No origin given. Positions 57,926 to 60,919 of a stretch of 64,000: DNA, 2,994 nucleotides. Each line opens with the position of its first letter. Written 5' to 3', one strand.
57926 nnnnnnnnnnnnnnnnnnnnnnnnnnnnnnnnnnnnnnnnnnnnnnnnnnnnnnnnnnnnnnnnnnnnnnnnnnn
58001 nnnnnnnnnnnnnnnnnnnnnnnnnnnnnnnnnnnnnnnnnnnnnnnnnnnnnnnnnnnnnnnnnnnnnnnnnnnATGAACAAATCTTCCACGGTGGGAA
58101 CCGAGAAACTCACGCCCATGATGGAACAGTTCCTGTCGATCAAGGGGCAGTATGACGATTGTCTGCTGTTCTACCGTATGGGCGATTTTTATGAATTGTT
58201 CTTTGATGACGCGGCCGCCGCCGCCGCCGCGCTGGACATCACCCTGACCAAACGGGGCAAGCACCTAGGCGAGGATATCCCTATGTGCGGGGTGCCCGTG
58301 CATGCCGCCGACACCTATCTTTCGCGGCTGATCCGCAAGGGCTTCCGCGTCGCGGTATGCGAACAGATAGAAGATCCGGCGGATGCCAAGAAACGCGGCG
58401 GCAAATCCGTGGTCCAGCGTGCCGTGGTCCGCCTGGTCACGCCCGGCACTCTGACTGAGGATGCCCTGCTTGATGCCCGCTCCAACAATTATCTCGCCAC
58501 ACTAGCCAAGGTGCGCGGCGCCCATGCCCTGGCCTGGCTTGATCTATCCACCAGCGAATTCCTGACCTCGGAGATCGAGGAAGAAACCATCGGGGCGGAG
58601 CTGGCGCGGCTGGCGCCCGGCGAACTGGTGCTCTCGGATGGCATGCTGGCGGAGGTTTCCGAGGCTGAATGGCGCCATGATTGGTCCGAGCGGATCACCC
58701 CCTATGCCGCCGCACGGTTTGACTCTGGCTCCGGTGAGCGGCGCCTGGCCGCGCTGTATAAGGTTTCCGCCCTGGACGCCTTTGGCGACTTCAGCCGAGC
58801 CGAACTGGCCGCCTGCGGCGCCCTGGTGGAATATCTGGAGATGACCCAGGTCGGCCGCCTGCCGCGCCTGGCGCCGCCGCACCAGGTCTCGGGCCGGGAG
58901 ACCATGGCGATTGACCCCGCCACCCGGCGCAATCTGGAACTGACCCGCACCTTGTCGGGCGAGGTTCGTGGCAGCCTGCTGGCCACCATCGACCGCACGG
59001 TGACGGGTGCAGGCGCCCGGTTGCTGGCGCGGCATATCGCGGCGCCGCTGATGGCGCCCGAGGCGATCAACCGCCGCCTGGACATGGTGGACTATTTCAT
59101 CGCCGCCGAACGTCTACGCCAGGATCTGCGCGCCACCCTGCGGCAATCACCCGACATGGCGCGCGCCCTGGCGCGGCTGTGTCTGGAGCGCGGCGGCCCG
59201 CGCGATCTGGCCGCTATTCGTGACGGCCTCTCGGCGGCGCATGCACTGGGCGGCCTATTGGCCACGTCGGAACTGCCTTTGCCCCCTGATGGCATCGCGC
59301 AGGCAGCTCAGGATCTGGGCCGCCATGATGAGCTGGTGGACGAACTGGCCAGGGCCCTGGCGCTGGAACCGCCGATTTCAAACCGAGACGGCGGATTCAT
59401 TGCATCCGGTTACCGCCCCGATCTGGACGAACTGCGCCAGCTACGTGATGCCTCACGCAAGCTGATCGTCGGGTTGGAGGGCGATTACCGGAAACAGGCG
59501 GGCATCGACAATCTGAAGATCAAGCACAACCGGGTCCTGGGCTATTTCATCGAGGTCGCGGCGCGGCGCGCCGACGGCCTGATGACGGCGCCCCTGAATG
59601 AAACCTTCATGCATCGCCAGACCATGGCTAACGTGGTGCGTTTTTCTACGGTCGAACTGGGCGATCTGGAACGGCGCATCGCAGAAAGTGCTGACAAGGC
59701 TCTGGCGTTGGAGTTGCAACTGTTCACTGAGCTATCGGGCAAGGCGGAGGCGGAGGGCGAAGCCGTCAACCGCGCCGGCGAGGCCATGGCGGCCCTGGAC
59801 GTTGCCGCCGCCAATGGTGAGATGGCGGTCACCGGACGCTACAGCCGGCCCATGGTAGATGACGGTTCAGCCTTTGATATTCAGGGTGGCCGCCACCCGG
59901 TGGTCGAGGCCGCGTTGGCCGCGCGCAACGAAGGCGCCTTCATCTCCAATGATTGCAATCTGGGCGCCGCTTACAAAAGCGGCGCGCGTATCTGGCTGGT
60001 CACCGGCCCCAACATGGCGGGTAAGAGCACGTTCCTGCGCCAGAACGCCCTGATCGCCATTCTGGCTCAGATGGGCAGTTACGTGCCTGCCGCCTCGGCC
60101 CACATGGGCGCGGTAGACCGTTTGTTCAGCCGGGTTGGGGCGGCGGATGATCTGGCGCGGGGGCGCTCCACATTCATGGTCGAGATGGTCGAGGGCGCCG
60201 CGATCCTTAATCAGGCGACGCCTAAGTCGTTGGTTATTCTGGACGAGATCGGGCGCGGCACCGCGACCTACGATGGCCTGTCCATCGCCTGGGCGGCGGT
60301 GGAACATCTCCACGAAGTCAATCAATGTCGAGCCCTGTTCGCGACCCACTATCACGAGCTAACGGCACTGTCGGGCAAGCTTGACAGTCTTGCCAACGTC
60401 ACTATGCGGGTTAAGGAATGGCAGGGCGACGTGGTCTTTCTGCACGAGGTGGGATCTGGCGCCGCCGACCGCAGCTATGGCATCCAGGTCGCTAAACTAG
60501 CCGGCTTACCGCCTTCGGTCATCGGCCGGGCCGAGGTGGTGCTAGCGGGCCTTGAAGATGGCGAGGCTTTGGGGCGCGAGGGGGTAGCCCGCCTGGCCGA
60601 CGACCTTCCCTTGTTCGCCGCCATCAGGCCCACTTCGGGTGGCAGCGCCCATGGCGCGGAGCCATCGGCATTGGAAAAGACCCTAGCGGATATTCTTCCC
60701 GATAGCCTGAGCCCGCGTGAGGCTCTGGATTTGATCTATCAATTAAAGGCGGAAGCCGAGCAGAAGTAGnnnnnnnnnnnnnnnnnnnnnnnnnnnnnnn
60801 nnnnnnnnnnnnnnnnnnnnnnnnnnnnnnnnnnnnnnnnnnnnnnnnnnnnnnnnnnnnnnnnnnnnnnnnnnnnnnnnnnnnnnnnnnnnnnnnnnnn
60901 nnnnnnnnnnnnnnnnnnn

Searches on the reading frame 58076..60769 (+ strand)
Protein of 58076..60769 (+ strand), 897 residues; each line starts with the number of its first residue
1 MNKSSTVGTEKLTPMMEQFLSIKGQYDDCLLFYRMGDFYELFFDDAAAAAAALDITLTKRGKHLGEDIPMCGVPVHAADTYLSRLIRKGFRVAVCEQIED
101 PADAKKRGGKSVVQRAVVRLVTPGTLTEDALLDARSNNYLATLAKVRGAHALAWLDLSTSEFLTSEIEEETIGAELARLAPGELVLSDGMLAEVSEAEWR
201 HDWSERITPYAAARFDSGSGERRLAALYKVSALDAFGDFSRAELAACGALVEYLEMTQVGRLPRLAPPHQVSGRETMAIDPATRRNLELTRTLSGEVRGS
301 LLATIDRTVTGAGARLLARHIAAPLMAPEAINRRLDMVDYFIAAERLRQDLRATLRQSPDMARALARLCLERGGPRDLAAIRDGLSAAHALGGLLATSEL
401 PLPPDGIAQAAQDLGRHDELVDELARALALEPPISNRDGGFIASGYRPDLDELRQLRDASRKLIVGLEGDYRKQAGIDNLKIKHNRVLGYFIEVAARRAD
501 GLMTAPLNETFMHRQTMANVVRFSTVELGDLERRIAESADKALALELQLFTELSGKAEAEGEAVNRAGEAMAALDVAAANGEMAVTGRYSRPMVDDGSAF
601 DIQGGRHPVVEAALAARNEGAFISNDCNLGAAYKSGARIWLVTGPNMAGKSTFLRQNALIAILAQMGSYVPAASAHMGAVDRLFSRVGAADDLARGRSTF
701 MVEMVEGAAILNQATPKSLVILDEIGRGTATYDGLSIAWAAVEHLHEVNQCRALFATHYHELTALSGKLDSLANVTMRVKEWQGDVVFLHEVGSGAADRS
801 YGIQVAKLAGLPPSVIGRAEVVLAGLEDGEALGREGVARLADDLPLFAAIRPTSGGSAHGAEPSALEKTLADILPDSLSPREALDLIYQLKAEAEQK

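Call 55: search_protein_families(library=pfam, proteins=[window:58076-60769:+], max_evalue=0.00001)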
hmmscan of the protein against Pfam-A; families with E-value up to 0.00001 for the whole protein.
window:58076-60769:+ (897 aa): 5 families
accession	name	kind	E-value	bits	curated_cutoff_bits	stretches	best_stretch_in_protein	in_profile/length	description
PF00488.27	MutS_V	-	1.2e-83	280.2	30.2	1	640-826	1-187/188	MutS domain V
PF01624.25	MutS_I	-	3.3e-43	146.9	20.6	1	13-129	1-112/113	MutS domain I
PF05192.23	MutS_III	-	1.4e-41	143.5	34.1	1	282-579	1-192/194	MutS domain III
PF05188.22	MutS_II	-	1.2e-20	74.7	25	1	138-264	1-131/133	MutS domain II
PF05190.23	MutS_IV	-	2.3e-18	66.7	22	1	445-539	1-90/92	MutS family domain IV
